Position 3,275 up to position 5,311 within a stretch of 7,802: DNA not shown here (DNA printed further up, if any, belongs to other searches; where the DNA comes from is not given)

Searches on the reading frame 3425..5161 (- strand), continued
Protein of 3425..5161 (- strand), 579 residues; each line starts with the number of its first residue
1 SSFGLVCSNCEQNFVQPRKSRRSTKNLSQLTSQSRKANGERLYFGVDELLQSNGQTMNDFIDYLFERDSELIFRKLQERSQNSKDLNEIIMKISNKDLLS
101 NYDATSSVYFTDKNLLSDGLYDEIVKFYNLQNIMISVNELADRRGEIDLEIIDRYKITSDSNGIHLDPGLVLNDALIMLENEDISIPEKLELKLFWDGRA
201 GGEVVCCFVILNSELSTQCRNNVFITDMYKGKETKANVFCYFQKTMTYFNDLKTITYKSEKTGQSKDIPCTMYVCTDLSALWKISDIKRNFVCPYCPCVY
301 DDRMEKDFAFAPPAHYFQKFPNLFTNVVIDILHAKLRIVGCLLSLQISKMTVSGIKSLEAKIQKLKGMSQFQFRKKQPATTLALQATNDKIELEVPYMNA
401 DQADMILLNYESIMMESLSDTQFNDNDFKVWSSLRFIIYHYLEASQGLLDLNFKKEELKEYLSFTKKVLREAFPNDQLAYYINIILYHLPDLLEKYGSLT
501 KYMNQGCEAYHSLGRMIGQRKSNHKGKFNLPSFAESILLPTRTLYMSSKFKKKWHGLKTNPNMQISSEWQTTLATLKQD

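Call 55: fold_search(model_id=the predicted structure, library=pdb)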
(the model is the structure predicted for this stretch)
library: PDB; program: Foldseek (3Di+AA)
matches with E <= 10: 423; with E <= 0.001: 49
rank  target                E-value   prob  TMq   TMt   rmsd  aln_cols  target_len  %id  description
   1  5zdz_A                3.4e-12  1.00  0.58  0.55   9.5       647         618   11  Hairpin Forming Complex, RAG1/2-Nicked 12RSS/23RSS complex in Ca2+ (released 2018-04-25)
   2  6cg0_C                8.7e-12  1.00  0.56  0.53  10.7       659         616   12  Cryo-EM structure of mouse RAG1/2 HFC complex (3.17 A) (released 2018-04-25)
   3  5zdz_C                1.2e-11  1.00  0.54  0.51  11.3       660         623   12  Hairpin Forming Complex, RAG1/2-Nicked 12RSS/23RSS complex in Ca2+ (released 2018-04-25)
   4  6cim_A                1.9e-11  1.00  0.53  0.51  10.4       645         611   12  Pre-Reaction Complex, RAG1(E962Q)/2-nicked/intact 12/23RSS complex in Mn2+ (released 2018-04-25)
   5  6cik_A                1.9e-11  1.00  0.53  0.51  10.4       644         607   12  Pre-Reaction Complex, RAG1(E962Q)/2-intact/nicked 12/23RSS complex in Mn2+ (released 2018-04-25)
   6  6oet_C                2.0e-11  1.00  0.57  0.53  10.3       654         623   11  Cryo-EM structure of mouse RAG1/2 STC complex (released 2020-01-22)
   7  6dbw_A                3.9e-11  1.00  0.57  0.54  10.1       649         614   11  Cryo-EM structure of RAG in complex with 12-RSS substrate DNA (released 2018-08-01)
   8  9jpu_A                5.2e-11  1.00  0.53  0.56   8.8       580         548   10  CryoEM structure of mouse RAG SEC-PHD (released 2025-07-23)
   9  6oet_A                5.5e-11  1.00  0.58  0.55   9.0       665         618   10  Cryo-EM structure of mouse RAG1/2 STC complex (released 2020-01-22)
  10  6dbw_C                8.0e-11  1.00  0.55  0.52  10.2       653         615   10  Cryo-EM structure of RAG in complex with 12-RSS substrate DNA (released 2018-08-01)
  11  4wwx_B                9.6e-11  1.00  0.57  0.54   9.6       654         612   12  Crystal structure of the core RAG1/2 recombinase (released 2015-02-25)
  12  6cik_C                1.2e-10  1.00  0.48  0.47  12.2       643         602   11  Pre-Reaction Complex, RAG1(E962Q)/2-intact/nicked 12/23RSS complex in Mn2+ (released 2018-04-25)
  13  6dbx_A                1.3e-10  1.00  0.57  0.54   8.4       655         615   10  Cryo-EM structure of RAG in complex with 12-RSS substrate DNA (released 2018-08-01)
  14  6dbq_A                1.3e-10  1.00  0.55  0.52   9.3       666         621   11  Cryo-EM structure of RAG in complex with 12-RSS and 23-RSS substrate DNAs (released 2018-08-01)
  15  6xnx_C                1.5e-10  1.00  0.56  0.59   7.8       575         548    9  Structure of RAG1 (R848M/E649V)-RAG2-DNA Strand Transfer Complex (Dynamic-Form) (released 2020-08-26)
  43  3jbw_A                8.0e-09  1.00  0.56  0.52   8.1       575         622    9  Cryo-electron microscopy structure of RAG Paired Complex (with NBD, no symmetry) (released 2015-12-09)
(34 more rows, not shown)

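Call 65: search_protein_families(library=pfam, alignment_id=A4, max_evalue=1)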
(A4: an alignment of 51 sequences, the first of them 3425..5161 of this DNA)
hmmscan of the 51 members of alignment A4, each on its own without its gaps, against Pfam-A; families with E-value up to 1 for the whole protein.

A. member 1, window:3425-5161:- (579 aa): 1 family
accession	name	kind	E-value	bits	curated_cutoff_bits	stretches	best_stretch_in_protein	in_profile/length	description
PF22996.2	C2H2-2nd_BIRD-IDD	-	0.65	10.5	27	0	288-303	2-17/35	BIRD-IDD transcription factor, second C2H2 zinc finger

B. families by the number of members that match (of 51 scanned): 39 families (the first 25 are shown)
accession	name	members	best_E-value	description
PF12940.12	RAG1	9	1.9e-07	Recombination-activation protein 1 (RAG1), recombinase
PF06918.19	DUF1280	3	1.9e-05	Protein of unknown function (DUF1280)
PF02902.25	Peptidase_C48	2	7e-16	Ulp1 protease family, C-terminal catalytic domain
PF00172.23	Zn_clus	2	4.4e-10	Fungal Zn(2)-Cys(6) binuclear cluster domain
PF10224.14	DUF2205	1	0.00031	Short coiled-coil protein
PF02037.33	SAP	1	0.0017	SAP domain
PF22545.2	2CompARG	1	0.0049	2-Component system ADP-ribose glycohydrolase domain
PF23005.1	DUF7032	1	0.008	Domain of unknown function (DUF7032)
PF15446.12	zf-PHD-like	1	0.016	PHD/FYVE-zinc-finger like domain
PF25445.1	CCHC_ZFPM2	1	0.018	ZFPM2-like CCHC zinc finger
PF18074.6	PriA_C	1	0.019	Primosomal protein N C-terminal domain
PF23188.1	THU_Piezo1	1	0.021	Piezo1-like, transmembrane helical unit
PF21361.3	Sina_ZnF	1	0.034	Sina, zinc finger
PF21290.4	UBA_BIRC2-3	1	0.035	BIRC2/3-like, UBA domain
PF06695.16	Sm_multidrug_ex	1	0.035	Putative small multi-drug export protein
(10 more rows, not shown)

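Call 76: find_encoding_contigs(protein=P0020, flank=8000, max_places=3)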
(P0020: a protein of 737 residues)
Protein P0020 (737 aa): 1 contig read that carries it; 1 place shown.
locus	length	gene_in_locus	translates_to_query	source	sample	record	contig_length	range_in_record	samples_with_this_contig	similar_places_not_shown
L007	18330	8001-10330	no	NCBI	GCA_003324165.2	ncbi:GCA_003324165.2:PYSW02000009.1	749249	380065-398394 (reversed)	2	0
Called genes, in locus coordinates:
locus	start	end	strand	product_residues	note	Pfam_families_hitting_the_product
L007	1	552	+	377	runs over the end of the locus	PF00258:Flavodoxin_1, PF12724:Flavodoxin_5 (faint), PF00667:FAD_binding_1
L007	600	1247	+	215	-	PF00175:NAD_binding_1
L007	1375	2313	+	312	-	PF01467:CTP_transf_like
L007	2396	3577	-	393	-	-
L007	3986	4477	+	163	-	-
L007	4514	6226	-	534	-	PF00069:Pkinase, PF03109:ABC1 (faint), PF07714:PK_Tyr_Ser-Thr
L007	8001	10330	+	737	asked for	-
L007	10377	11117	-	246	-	-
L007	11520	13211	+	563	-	-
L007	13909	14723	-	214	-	PF21672:COMM_HN (weak), PF07258:COMM_domain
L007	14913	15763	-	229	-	-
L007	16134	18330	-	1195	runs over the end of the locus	-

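Call 77: find_encoding_contigs(protein=P0160, flank=8000, max_places=3)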
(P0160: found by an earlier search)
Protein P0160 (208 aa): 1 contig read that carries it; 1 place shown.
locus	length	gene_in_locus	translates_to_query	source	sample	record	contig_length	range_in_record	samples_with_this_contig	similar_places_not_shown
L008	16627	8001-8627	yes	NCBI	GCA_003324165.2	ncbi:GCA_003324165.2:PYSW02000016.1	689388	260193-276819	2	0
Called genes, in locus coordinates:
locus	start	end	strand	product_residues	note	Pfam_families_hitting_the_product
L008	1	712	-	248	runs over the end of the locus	PF00485:PRK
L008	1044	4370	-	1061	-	PF15469:Sec5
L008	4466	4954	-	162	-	PF00881:Nitroreductase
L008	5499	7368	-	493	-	PF00083:Sugar_tr, PF06779:MFS_4, PF07690:MFS_1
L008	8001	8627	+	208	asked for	-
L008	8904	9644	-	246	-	-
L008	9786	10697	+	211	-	PF14681:UPRTase, PF00156:Pribosyltran (weak)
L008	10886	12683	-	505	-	-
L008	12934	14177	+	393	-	PF00240:ubiquitin (weak)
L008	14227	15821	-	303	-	PF25463:DUF7899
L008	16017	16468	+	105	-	PF09360:zf-CDGSH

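Call 85: find_encoding_contigs(protein=P0016, flank=6000, max_places=2)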
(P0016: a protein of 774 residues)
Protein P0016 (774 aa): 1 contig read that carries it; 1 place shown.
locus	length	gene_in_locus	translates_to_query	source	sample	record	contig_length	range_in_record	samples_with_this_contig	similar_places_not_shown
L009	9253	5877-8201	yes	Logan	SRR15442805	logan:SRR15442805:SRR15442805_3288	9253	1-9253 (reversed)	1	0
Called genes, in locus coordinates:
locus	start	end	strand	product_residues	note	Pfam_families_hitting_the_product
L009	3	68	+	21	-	?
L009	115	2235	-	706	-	-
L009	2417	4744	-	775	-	-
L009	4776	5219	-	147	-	PF00621:RhoGEF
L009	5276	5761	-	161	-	-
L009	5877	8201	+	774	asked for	-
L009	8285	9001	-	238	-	-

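Call 86: find_encoding_contigs(protein=P0043, flank=6000, max_places=2)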
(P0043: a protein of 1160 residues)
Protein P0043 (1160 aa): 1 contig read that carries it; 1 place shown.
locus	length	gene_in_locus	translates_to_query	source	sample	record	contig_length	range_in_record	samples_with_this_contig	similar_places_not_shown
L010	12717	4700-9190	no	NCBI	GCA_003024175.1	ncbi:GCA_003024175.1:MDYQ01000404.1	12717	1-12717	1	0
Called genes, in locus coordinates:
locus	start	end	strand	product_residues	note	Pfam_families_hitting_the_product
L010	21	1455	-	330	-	-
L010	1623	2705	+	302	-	PF13855:LRR_8 (faint), PF14580:LRR_9 (weak), PF12799:LRR_4 (weak)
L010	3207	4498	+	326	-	-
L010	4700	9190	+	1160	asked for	-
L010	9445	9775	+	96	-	PF15159:PIG-Y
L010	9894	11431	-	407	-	PF04389:Peptidase_M28, PF01546:Peptidase_M20 (weak)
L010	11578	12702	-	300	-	PF14340:DUF4395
